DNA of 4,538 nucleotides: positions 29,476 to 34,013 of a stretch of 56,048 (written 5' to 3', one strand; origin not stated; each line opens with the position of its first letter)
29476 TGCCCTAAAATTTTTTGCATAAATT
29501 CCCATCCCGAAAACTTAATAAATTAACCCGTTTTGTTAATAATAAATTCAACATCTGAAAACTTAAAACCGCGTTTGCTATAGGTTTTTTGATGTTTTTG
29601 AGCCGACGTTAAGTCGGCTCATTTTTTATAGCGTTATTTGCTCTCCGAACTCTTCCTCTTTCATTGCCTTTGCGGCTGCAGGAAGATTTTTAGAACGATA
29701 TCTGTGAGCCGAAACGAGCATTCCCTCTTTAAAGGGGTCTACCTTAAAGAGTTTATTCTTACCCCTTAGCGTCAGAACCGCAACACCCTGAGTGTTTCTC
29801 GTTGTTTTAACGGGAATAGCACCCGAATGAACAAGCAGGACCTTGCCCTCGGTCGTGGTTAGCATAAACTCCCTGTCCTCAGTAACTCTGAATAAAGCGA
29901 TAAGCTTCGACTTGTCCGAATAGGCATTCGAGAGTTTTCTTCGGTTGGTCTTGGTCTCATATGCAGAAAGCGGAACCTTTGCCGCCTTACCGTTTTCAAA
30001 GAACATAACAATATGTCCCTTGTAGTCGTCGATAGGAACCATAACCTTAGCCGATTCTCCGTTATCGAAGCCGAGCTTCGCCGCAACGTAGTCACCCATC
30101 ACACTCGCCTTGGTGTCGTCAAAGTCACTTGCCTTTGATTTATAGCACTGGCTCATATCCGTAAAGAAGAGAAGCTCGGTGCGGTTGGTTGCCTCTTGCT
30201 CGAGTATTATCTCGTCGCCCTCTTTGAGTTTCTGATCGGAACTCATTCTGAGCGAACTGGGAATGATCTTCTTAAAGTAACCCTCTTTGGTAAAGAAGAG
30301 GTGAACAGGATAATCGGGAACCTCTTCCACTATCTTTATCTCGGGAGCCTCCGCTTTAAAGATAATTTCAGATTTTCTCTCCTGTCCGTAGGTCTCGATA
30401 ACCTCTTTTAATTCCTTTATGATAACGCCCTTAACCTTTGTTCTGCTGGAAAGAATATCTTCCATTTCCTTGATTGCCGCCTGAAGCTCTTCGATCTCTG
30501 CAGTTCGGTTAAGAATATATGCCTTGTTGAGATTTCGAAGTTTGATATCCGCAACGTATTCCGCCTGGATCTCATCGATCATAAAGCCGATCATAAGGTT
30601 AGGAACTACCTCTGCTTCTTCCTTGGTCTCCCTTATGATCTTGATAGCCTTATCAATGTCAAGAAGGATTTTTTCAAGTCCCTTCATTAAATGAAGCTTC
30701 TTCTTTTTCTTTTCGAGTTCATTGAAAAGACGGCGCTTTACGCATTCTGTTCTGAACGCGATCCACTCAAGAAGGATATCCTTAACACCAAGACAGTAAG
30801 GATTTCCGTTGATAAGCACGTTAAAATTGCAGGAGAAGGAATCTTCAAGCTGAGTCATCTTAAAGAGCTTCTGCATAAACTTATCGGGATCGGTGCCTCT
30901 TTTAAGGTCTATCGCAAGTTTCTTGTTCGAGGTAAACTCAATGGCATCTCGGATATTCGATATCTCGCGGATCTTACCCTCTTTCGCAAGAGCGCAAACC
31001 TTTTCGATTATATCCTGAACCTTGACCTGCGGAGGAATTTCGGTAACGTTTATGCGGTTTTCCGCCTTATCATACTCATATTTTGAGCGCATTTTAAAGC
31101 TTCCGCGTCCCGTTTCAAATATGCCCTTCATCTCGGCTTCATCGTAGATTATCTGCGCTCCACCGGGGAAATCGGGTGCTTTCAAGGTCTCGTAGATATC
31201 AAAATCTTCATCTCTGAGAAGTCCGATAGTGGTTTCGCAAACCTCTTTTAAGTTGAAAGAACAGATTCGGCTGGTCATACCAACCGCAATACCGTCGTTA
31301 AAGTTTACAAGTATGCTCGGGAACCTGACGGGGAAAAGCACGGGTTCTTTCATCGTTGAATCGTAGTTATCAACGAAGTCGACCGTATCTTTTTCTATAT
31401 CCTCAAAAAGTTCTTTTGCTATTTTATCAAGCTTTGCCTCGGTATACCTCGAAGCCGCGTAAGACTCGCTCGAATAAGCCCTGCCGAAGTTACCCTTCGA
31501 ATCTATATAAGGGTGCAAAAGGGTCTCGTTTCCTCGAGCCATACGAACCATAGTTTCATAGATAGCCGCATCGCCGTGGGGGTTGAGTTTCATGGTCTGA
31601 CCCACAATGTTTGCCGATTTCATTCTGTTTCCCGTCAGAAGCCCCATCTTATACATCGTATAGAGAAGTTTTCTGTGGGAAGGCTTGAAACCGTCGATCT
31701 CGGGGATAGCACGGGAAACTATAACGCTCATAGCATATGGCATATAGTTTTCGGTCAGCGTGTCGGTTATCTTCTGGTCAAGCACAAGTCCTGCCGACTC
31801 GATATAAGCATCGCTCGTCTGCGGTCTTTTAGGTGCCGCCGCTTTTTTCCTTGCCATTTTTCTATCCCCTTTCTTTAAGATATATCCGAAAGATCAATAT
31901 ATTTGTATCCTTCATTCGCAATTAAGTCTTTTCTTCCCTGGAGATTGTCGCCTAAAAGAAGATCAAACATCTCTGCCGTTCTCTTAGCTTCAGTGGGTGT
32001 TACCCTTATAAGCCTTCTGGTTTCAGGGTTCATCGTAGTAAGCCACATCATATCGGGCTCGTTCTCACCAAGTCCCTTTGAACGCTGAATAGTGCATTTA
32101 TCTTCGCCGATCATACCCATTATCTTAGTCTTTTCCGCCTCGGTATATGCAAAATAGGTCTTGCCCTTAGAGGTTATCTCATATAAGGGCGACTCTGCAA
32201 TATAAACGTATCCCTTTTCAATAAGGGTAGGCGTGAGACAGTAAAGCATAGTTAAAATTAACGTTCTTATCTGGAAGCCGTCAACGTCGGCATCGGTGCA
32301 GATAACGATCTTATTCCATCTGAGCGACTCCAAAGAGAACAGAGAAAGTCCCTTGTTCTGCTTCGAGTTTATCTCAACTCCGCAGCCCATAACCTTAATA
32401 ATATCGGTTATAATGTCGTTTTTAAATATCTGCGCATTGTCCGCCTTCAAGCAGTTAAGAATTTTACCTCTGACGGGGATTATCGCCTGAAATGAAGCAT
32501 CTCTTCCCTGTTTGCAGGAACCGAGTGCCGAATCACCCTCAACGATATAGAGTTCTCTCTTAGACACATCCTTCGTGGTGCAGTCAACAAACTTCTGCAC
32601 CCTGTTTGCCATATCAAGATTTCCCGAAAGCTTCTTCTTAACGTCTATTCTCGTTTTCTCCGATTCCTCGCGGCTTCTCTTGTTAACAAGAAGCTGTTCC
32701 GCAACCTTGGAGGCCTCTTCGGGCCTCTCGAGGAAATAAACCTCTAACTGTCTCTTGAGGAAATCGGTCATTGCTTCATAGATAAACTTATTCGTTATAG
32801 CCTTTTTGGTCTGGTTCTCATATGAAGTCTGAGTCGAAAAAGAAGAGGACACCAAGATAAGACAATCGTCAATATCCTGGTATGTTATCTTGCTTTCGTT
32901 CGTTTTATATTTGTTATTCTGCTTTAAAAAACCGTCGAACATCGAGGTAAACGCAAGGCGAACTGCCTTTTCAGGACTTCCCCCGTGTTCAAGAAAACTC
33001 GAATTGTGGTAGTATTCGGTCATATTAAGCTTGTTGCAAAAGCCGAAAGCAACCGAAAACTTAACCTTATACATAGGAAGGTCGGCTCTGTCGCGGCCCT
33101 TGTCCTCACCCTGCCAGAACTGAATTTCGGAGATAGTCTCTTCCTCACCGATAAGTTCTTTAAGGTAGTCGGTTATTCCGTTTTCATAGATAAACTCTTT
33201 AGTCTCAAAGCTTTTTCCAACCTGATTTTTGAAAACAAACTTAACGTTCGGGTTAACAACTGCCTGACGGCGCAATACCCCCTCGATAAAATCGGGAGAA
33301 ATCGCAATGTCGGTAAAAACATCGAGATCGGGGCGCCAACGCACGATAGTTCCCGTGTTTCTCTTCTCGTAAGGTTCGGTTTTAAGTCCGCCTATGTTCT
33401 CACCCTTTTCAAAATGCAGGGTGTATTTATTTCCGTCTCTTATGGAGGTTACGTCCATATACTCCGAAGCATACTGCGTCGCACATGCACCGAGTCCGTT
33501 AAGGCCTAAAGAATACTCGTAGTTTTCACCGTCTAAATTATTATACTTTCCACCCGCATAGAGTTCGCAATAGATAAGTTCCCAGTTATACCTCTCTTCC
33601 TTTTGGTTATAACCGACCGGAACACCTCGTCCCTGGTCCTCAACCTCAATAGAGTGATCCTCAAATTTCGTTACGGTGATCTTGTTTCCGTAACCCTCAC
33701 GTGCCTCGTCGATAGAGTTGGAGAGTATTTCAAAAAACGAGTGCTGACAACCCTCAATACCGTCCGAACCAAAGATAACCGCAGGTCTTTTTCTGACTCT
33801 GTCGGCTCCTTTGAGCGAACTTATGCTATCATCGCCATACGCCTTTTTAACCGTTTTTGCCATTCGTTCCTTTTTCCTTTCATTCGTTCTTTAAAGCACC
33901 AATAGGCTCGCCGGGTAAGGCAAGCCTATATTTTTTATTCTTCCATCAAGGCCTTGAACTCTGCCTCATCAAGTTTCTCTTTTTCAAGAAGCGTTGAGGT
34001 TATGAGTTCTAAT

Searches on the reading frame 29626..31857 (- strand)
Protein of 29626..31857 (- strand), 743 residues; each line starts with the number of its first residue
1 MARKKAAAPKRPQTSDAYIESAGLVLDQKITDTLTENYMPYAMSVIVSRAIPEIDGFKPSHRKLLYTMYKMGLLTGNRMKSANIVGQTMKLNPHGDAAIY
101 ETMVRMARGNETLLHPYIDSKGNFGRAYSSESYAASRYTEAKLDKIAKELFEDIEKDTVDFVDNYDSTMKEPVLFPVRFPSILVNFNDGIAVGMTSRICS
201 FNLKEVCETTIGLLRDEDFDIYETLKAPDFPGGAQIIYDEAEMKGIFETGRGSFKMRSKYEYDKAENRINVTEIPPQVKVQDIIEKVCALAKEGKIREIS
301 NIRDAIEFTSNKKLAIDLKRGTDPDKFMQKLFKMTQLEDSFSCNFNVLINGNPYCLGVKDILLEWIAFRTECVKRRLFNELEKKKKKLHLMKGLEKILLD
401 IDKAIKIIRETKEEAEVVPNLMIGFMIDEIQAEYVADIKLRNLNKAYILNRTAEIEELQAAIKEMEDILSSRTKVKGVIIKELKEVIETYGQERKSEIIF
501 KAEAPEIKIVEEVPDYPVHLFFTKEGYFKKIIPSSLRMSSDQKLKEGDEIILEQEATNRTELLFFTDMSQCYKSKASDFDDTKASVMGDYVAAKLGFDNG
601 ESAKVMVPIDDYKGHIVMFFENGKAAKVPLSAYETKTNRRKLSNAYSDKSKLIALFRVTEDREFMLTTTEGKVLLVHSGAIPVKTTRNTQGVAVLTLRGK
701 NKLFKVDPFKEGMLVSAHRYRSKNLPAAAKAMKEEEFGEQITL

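Call 103: search_protein_families(library=pfam, proteins=[window:29626-31857:-], max_evalue=0.00001)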
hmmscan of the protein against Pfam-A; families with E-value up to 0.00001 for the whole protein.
window:29626-31857:- (743 aa): 2 families
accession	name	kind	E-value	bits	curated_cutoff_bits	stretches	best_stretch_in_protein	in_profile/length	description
PF00521.26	DNA_topoisoIV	-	4.5e-128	428.2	31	1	49-484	1-432/432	DNA gyrase/topoisomerase IV, subunit A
PF03989.18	DNA_gyraseA_C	-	8.6e-06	25.5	27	0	663-708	2-46/48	DNA gyrase C-terminal domain, beta-propeller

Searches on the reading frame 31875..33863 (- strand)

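Call 103: search_protein_families(library=pfam, proteins=[window:31875-33863:-], max_evalue=0.00001)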
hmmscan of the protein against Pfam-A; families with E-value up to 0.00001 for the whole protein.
window:31875-33863:- (662 aa): 3 families
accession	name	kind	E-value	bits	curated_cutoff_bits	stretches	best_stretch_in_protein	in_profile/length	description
PF00204.31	DNA_gyraseB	-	1.9e-28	99.6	27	1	229-405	1-171/173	DNA gyrase B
PF00986.26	DNA_gyraseB_C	-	3.6e-21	75.5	29.8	1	588-648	2-62/63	DNA gyrase B subunit, carboxyl terminus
PF01751.28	Toprim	-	7e-17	61.8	23.1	1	437-557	1-95/96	Toprim domain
